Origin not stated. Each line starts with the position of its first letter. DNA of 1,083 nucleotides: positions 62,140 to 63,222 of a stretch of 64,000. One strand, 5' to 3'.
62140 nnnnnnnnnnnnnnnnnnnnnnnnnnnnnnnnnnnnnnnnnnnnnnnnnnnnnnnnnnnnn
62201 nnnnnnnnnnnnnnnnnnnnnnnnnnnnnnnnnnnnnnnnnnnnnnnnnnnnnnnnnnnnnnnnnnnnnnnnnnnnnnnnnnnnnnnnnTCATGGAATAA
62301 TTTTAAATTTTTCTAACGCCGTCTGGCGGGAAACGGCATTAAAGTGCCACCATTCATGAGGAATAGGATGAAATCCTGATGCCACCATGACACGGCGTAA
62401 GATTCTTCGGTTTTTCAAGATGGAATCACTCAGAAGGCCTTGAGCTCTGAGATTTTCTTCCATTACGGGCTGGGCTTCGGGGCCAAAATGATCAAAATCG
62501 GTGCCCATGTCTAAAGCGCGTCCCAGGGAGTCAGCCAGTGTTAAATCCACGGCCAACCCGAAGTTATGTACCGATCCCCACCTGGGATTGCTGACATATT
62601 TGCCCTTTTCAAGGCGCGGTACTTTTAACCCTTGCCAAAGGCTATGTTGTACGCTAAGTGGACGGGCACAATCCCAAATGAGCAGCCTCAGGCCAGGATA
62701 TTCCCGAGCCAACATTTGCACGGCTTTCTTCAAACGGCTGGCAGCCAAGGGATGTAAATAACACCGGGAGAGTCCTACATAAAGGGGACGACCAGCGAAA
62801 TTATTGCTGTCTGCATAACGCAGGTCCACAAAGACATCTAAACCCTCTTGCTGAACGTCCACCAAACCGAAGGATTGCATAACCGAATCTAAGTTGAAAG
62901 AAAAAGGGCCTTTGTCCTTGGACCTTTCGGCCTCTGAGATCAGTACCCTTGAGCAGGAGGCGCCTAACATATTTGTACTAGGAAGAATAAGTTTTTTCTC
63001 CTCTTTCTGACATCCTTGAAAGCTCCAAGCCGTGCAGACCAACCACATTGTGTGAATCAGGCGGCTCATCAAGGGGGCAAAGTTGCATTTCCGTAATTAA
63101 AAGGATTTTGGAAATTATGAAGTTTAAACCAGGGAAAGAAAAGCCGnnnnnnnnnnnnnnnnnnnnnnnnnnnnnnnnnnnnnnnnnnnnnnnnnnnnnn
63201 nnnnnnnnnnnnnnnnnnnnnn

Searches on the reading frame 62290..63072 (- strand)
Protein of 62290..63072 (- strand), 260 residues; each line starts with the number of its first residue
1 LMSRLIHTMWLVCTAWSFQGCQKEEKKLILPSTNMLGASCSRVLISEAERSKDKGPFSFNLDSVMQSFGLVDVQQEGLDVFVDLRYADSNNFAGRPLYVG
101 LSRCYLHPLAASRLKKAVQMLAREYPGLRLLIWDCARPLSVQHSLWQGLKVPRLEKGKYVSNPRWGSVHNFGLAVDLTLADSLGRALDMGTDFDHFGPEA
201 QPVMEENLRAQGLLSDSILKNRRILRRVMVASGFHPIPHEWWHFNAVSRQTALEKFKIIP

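Call 3: search_protein_families(library=pfam, proteins=[window:62290-63072:-], max_evalue=0.01)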
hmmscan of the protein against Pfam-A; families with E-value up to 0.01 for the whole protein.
window:62290-63072:- (260 aa): 1 family
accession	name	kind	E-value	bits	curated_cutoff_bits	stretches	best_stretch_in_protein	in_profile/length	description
PF01427.22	Peptidase_M15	-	7.8e-28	98.1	27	1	67-248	2-186/199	D-ala-D-ala dipeptidase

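Call 4: search_protein_families(library=ncbifam, proteins=[window:62290-63072:-], max_evalue=0.01)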
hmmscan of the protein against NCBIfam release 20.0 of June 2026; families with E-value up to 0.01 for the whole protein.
window:62290-63072:- (260 aa): 2 families
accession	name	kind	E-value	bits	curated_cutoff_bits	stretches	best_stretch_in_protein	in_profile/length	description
NF007557.0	PRK10178.1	equivalog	3.4e-40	137.7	176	1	66-246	3-168/188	D-alanyl-D-alanine dipeptidase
NF033115.1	dipept_VanX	equivalog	2.4e-13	50.3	320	1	79-246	12-185/199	D-Ala-D-Ala dipeptidase VanX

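Call 9: find_homologous_proteins(query=window:62293-63069:-, max_evalue=1e-10)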
Query window:62293-63069:- (259 aa): 1778 proteins with E <= 1e-10 among 2547 candidates; the best 120 are listed.
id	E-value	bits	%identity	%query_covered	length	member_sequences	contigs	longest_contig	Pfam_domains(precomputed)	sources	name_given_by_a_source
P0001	2.6e-174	596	100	100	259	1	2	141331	PF01427.23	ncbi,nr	ncbi:MAG: M15 family metallopeptidase [Flavobacteriales bacterium]|nr:M15 family metallopeptidase [F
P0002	7.4e-132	456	78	100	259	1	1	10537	PF01427.23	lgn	-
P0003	6.7e-82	293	62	77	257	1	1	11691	PF01427.23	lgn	-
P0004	4.1e-80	287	63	77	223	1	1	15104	PF01427.23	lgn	-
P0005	1.9e-79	285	54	92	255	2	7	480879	PF01427.23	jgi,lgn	jgi:D-alanyl-D-alanine dipeptidase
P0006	2.2e-79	284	52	100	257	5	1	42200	PF01427.23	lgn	-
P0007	9.1e-78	279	60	76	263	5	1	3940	PF01427.23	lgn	-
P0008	2.3e-71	258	58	76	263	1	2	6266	PF01427.23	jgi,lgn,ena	-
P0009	2.8e-61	225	53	73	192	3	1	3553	PF01427.23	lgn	-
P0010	2.6e-59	219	52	74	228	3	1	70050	PF01427.23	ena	-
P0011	2.7e-59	219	51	74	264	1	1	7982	PF01427.23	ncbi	ncbi:MAG: M15 family metallopeptidase [Cyclobacteriaceae bacterium]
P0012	3.9e-58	215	52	77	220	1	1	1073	PF01427.23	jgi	-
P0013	8.3e-58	214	48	86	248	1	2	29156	PF01427.23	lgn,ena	-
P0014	2.4e-57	212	50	81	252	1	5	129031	PF01427.23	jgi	jgi:zinc D-Ala-D-Ala dipeptidase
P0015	4.9e-57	211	51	77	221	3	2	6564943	PF01427.23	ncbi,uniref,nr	ncbi:M15 family metallopeptidase [Larkinella insperata]|uniref:D-alanyl-D-alanine dipeptidase n=1 Ta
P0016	1.0e-56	210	44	100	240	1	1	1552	PF01427.23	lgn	-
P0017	1.2e-56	210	52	76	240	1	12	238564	PF01427.23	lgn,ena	-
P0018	1.6e-56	210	50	77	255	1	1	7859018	PF01427.23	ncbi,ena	-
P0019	4.5e-56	208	51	77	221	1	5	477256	PF01427.23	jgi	jgi:D-alanyl-D-alanine dipeptidase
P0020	1.2e-55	207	50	77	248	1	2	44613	PF01427.23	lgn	-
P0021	1.2e-55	207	52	74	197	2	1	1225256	PF01427.23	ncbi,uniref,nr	ncbi:peptidase M15 [Larkinella knui]|uniref:D-alanyl-D-alanine dipeptidase n=2 Tax=Larkinella knui T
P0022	1.2e-55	207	52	74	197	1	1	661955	PF01427.23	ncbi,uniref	ncbi:M15 family metallopeptidase [Larkinella bovis]|uniref:D-alanyl-D-alanine dipeptidase n=1 Tax=La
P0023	1.3e-55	207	51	78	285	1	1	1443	PF01427.23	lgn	-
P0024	2.6e-55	206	50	76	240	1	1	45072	PF01427.23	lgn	-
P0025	2.7e-55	206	50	77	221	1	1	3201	PF01427.23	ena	-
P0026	3.7e-55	205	47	82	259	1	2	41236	PF01427.23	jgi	jgi:D-alanyl-D-alanine dipeptidase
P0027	4.5e-55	205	52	77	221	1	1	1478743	PF01427.23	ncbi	ncbi:M15 family metallopeptidase [Larkinella harenae]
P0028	4.9e-55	205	51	76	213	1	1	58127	PF01427.23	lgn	-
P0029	5.7e-55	204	52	77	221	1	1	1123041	PF01427.23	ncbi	ncbi:M15 family metallopeptidase [Larkinella ripae]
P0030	7.4e-55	204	48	82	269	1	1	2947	PF01427.23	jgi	jgi:D-alanyl-D-alanine dipeptidase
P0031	8.6e-55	204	48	77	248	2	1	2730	PF01427.23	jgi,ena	-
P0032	9.7e-55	204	47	77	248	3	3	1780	PF01427.23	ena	-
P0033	1.0e-54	204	47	74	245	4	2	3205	PF01427.23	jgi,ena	-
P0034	1.1e-54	204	50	77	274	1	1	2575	PF01427.23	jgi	jgi:zinc D-Ala-D-Ala dipeptidase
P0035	2.5e-54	202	44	87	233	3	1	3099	PF01427.23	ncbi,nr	ncbi:MAG: M15 family metallopeptidase [Gracilimonas sp.]|nr:M15 family metallopeptidase [Gracilimona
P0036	3.1e-54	202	50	79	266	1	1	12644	PF01427.23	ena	-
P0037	3.9e-54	202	49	77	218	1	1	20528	PF01427.23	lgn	-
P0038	4.1e-54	202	49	77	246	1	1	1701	PF01427.23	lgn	-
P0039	6.6e-54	201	51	71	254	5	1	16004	PF01427.23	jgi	jgi:D-alanyl-D-alanine dipeptidase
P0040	7.5e-54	201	48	79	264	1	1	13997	PF01427.23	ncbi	-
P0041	8.0e-54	201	48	74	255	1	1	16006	PF01427.23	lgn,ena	-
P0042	8.6e-54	201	45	87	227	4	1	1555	PF01427.23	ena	-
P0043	8.6e-54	201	46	79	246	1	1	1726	PF01427.23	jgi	jgi:D-alanyl-D-alanine dipeptidase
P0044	9.2e-54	200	50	77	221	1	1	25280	PF01427.23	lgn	-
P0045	9.3e-54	200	48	77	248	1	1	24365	PF01427.23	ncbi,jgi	jgi:D-alanyl-D-alanine dipeptidase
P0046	9.8e-54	200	49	76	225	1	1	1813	PF01427.23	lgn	-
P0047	1.0e-53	200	49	78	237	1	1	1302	PF01427.23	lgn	-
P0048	1.2e-53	200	42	98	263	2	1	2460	PF01427.23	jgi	-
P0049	1.4e-53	200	48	74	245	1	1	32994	PF01427.23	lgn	-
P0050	1.5e-53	200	48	77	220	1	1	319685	PF01427.23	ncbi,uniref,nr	ncbi:M15 family metallopeptidase [Larkinella soli]|uniref:M15 family metallopeptidase n=1 Tax=Larkin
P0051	1.8e-53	200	43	89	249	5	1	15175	PF01427.23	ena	-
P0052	1.9e-53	199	49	77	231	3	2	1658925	PF01427.23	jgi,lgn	-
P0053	2.1e-53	199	49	77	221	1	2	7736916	PF01427.23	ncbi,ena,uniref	ncbi:M15 family metallopeptidase [Larkinella sp.]|uniref:M15 family metallopeptidase n=1 Tax=Larkine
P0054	2.4e-53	199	42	98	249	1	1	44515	PF01427.23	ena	-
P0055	2.8e-53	199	44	97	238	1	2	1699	PF01427.23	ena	-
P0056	3.1e-53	199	48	77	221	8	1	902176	PF01427.23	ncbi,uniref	ncbi:M15 family metallopeptidase [Larkinella sp. GY13]|uniref:M15 family metallopeptidase n=1 Tax=La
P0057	3.1e-53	199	49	77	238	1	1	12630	PF01427.23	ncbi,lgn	-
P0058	3.3e-53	199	42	99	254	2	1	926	PF01427.23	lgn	-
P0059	4.0e-53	198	42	100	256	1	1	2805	PF01427.23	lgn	-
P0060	4.2e-53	198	49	77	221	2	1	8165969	PF01427.23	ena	-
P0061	5.3e-53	198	48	85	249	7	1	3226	PF01427.23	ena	-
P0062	5.5e-53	198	49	77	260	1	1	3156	PF01427.23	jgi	-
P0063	6.1e-53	198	51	74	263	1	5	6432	PF01427.23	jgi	jgi:zinc D-Ala-D-Ala dipeptidase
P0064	6.4e-53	198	49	75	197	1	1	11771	PF01427.23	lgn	-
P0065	8.2e-53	197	49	77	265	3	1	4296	PF01427.23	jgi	jgi:D-alanyl-D-alanine dipeptidase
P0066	8.5e-53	197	47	77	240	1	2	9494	PF01427.23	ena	-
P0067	9.6e-53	197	52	77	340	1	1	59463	PF01427.23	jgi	jgi:zinc D-Ala-D-Ala dipeptidase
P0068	1.1e-52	197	49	77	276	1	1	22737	PF01427.23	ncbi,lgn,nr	ncbi:MAG: hypothetical protein DHS20C17_16160 [Cyclobacteriaceae bacterium]|nr:MAG: hypothetical pro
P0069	1.2e-52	197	46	82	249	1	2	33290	PF02557.23,PF01427.23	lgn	-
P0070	1.4e-52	197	41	99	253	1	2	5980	PF01427.23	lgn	-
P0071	1.5e-52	197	42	97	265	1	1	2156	PF01427.23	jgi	jgi:D-alanyl-D-alanine dipeptidase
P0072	2.1e-52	196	48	77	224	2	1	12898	PF01427.23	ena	-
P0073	2.1e-52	196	47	76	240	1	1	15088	PF01427.23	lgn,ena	-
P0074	2.1e-52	196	48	77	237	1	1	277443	PF01427.23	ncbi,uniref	ncbi:M15 family metallopeptidase [Nibrella viscosa]|uniref:D-alanyl-D-alanine dipeptidase n=1 Tax=Ni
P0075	2.2e-52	196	48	78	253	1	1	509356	PF01427.23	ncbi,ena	-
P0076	3.0e-52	196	41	98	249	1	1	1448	PF01427.23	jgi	jgi:zinc D-Ala-D-Ala dipeptidase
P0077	3.2e-52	195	49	76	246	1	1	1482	PF01427.23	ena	-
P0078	3.4e-52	195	45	77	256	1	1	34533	PF01427.23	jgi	jgi:zinc D-Ala-D-Ala dipeptidase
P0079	4.0e-52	195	49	77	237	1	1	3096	PF01427.23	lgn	-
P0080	4.1e-52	195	41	99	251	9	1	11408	PF01427.23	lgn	-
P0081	4.7e-52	195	48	77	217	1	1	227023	PF01427.23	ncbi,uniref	ncbi:M15 family metallopeptidase [Larkinella sp. VNQ87]|uniref:M15 family metallopeptidase n=1 Tax=L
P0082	5.1e-52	195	50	73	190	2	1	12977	PF01427.23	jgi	-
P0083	5.2e-52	195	48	73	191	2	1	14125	PF01427.23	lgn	-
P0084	5.4e-52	195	47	80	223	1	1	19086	PF01427.23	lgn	-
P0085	6.1e-52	195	48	84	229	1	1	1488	PF01427.23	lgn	-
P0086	6.8e-52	194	42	96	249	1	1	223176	PF01427.23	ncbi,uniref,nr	ncbi:M15 family metallopeptidase [Algoriphagus litoralis]|uniref:M15 family metallopeptidase n=1 Tax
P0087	6.9e-52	194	49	74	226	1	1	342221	PF01427.23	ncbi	-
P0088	7.2e-52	194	50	77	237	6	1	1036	PF01427.23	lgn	-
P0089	8.2e-52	194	48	77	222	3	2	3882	PF01427.23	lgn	-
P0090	1.0e-51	194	46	83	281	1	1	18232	PF01427.23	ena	-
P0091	1.3e-51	193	48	78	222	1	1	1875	PF01427.23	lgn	-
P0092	1.4e-51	193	48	77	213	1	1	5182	PF01427.23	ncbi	ncbi:MAG: M15 family metallopeptidase, partial [Chitinivibrionales bacterium]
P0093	1.5e-51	193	40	93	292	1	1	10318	PF01427.23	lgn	-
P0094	1.5e-51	193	48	80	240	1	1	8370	PF01427.23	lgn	-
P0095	1.6e-51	193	48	76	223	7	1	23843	PF01427.23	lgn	-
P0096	1.7e-51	193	45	84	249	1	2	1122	PF01427.23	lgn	-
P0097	1.7e-51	193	48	77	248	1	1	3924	PF01427.23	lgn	-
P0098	1.9e-51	193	42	97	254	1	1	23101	PF01427.23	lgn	-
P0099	1.9e-51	193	49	76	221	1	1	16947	PF01427.23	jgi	jgi:zinc D-Ala-D-Ala dipeptidase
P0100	2.1e-51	193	48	77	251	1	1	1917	PF01427.23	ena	-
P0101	2.1e-51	193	48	76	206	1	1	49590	PF01427.23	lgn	-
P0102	2.2e-51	193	42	98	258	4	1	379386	PF01427.23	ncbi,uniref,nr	ncbi:M15 family metallopeptidase [Cyclobacterium sp. 1_MG-2023]|uniref:M15 family metallopeptidase n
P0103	2.4e-51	193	39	99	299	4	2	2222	PF01427.23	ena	-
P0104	2.8e-51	192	42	84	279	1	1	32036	PF01427.23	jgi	jgi:zinc D-Ala-D-Ala dipeptidase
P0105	2.8e-51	192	48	74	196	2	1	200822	PF01427.23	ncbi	ncbi:M15 family metallopeptidase [Nibrella saemangeumensis]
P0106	3.0e-51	192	49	77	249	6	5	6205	PF01427.23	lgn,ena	-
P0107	3.3e-51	192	50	74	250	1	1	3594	PF01427.23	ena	-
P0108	3.7e-51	192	45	84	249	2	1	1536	PF01427.23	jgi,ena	-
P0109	3.9e-51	192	48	77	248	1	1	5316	PF01427.23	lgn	-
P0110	4.6e-51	192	47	74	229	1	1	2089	PF01427.23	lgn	-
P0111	5.0e-51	192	48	77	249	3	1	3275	PF01427.23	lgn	-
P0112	5.2e-51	191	47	77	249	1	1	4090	PF01427.23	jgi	jgi:zinc D-Ala-D-Ala dipeptidase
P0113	5.6e-51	191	46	74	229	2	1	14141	PF01427.23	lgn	-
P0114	5.7e-51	191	48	80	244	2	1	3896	PF01427.23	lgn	-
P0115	5.9e-51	191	48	77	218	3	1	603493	PF01427.23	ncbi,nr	ncbi:M15 family metallopeptidase [Larkinella rosea]|nr:M15 family metallopeptidase [Larkinella rosea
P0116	6.3e-51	191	44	82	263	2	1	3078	PF01427.23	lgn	-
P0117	6.6e-51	191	40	97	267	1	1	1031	PF01427.23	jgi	jgi:D-alanyl-D-alanine dipeptidase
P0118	6.9e-51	191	47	74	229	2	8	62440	PF01427.23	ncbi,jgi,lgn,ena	jgi:D-alanyl-D-alanine dipeptidase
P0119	8.4e-51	191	52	74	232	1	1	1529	PF01427.23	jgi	jgi:D-alanyl-D-alanine dipeptidase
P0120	1.0e-50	191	48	80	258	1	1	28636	PF01427.23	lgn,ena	-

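Call 12: find_related_loci(query=A1, collection=genome_contigs, flank=10000)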
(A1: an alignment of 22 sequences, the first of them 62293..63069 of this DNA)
Query A1 (259 aa) in genome_contigs; peptide patterns used: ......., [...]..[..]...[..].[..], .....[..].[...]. (x = any residue, [..] = any of these).
600 stretches matched a pattern (row limit reached: there are more); 591 encode a relative of the query (tblastn E <= 1e-3); the best 80 are kept; 80 distinct loci.
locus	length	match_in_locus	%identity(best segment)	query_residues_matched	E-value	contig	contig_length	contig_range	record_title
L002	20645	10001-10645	45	32-258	1e-59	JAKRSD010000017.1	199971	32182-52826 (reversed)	MAG: Flavobacteriales bacterium isolate MS006 bin-006_16, whole genome shotgun sequence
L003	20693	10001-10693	45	34-259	3e-58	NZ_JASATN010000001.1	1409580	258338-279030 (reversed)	Dyadobacter sp. OTU695 1, whole genome shotgun sequence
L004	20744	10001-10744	42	9-258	1e-57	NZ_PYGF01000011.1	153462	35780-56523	Cecembia rubra strain DSM 28057 Ga0181025_111, whole genome shotgun sequence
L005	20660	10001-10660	43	34-258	6e-58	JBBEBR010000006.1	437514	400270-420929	MAG: Balneolaceae bacterium isolate LejiaF_41_86 Lejia_F_23_length_437514_cov_52, whole genome shotgun sequence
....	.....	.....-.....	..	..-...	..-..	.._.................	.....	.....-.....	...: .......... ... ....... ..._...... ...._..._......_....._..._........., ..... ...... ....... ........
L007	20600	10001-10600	49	60-258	2e-57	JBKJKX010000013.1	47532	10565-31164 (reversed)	MAG: Algoriphagus sp. isolate ant_bin.26 S1Ck117_5147396_flag_0_multi_91.9808_len_47532, whole genome shotgun sequence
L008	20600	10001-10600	49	60-258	4e-57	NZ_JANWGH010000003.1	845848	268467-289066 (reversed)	Algoriphagus limi strain CAU 1643 contig3, whole genome shotgun sequence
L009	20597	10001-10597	46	59-258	2e-56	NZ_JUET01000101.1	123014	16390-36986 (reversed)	Tannerella forsythia strain ATCC 43037 contig101, whole genome shotgun sequence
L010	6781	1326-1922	48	60-258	1e-56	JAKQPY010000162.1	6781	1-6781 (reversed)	MAG: Bacteroidota bacterium isolate USMO_maxbin.127_sub k141_1036300, whole genome shotgun sequence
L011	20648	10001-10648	43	45-258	3e-56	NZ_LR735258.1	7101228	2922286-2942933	Dyadobacter sp. 32 isolate Dyadobacter sp. 32 sample 2 chromosome 1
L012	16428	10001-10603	47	59-258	3e-56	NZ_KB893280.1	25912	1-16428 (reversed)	Spirosoma luteum DSM 19990 B156DRAFT_scaffold_40.41, whole genome shotgun sequence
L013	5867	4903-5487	45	64-258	2e-56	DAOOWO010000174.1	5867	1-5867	MAG TPA_asm: Bacteroidales bacterium isolate AMR_MDS_2413 NODE_13754_length_5867_cov_3.609085, whole genome shotgun sequ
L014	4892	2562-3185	46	51-258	2e-56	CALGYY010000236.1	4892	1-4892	MAG TPA_asm: uncultured Bacteroidetes bacterium isolate SRR3330212_bin.90_CONCOCT_v1.1_MAG genome assembly, contig: ERZ7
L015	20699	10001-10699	41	19-258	7e-56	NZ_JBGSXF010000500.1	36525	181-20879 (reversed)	MAG: Persicitalea sp. isolate JTS-RE59 k141_2344456, whole genome shotgun sequence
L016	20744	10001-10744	45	25-258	4e-56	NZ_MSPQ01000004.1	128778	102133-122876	Algoriphagus marinus strain am2 contig4, whole genome shotgun sequence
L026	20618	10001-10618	46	54-258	4e-55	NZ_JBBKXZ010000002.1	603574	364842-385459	Aquirufa avitistagni strain OSTEICH-129V NODE_2_length_603574_cov_150.544538, whole genome shotgun sequence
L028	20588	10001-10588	46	64-258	8e-55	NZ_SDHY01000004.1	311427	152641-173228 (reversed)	Aquirufa rosea strain CAR-16 NODE_4_length_311427_cov_184, whole genome shotgun sequence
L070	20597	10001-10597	46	61-258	1e-51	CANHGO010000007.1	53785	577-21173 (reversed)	MAG: Cytophagaceae bacterium isolate RE-26jul17-103 genome assembly, contig: RE-26jul17-C587, whole genome shotgun seque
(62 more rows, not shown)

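Call 15: find_encoding_contigs(protein=P0002, flank=10000, max_places=2)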
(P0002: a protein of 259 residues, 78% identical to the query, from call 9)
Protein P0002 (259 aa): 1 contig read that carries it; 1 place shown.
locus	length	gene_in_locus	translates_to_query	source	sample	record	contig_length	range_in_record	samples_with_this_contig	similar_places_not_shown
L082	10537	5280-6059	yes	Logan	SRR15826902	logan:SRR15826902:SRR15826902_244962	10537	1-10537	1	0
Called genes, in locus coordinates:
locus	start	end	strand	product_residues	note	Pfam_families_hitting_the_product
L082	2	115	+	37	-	?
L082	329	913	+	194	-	PF00583:Acetyltransf_1, PF08445:FR47, PF13508:Acetyltransf_7, PF13673:Acetyltransf_10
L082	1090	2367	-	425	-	PF02397:Bac_transf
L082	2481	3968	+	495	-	PF00528:BPD_transp_1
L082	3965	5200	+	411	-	PF00528:BPD_transp_1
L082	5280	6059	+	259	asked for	PF01427:Peptidase_M15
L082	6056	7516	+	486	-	PF00474:SSF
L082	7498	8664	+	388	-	PF16115:DUF4831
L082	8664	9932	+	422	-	PF11013:DUF2851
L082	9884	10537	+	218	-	?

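Call 16: find_encoding_contigs(protein=P0005, flank=10000, max_places=2)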
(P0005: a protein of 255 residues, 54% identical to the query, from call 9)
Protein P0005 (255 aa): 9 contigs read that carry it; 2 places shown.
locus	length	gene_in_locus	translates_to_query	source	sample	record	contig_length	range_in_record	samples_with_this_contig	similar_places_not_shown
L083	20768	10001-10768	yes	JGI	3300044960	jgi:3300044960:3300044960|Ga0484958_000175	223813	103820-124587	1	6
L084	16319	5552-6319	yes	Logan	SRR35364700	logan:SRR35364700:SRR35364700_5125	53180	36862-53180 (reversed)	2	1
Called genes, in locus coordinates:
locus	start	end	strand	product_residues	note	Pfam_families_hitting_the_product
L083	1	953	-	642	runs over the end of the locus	PF18911:PKD_4 (faint), PF00801:PKD (faint), PF13585:CHU_C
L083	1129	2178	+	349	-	PF01408:GFO_IDH_MocA, PF22725:GFO_IDH_MocA_C3, PF02894:GFO_IDH_MocA_C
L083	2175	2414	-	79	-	PF01106:NifU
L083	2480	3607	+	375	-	PF04055:Radical_SAM, PF06969:HemN_C (weak)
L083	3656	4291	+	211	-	PF00160:Pro_isomerase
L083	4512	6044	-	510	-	PF28494:GlyRS_ins_1, PF00587:tRNA-synt_2b, PF03129:HGTP_anticodon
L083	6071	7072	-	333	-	PF00793:DAHP_synth_1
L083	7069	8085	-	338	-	PF00834:Ribul_P_3_epim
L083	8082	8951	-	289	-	PF00582:Usp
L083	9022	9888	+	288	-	PF01048:PNP_UDP_1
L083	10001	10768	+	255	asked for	PF01427:Peptidase_M15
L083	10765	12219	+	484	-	PF00474:SSF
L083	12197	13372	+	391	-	PF16115:DUF4831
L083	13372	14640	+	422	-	PF11013:DUF2851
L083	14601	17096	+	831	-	PF13620:CarboxypepD_reg, PF13715:CarbopepD_reg_2, PF22904:NOMO1-like_2nd, PF07715:Plug, PF00593:TonB_dep_Rec_b-barrel, PF14905:OMP_b-brl_3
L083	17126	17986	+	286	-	PF00892:EamA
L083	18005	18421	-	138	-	PF00072:Response_reg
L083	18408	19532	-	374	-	PF02518:HATPase_c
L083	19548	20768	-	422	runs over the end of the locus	PF13229:Beta_helix (faint)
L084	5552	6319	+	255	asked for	PF01427:Peptidase_M15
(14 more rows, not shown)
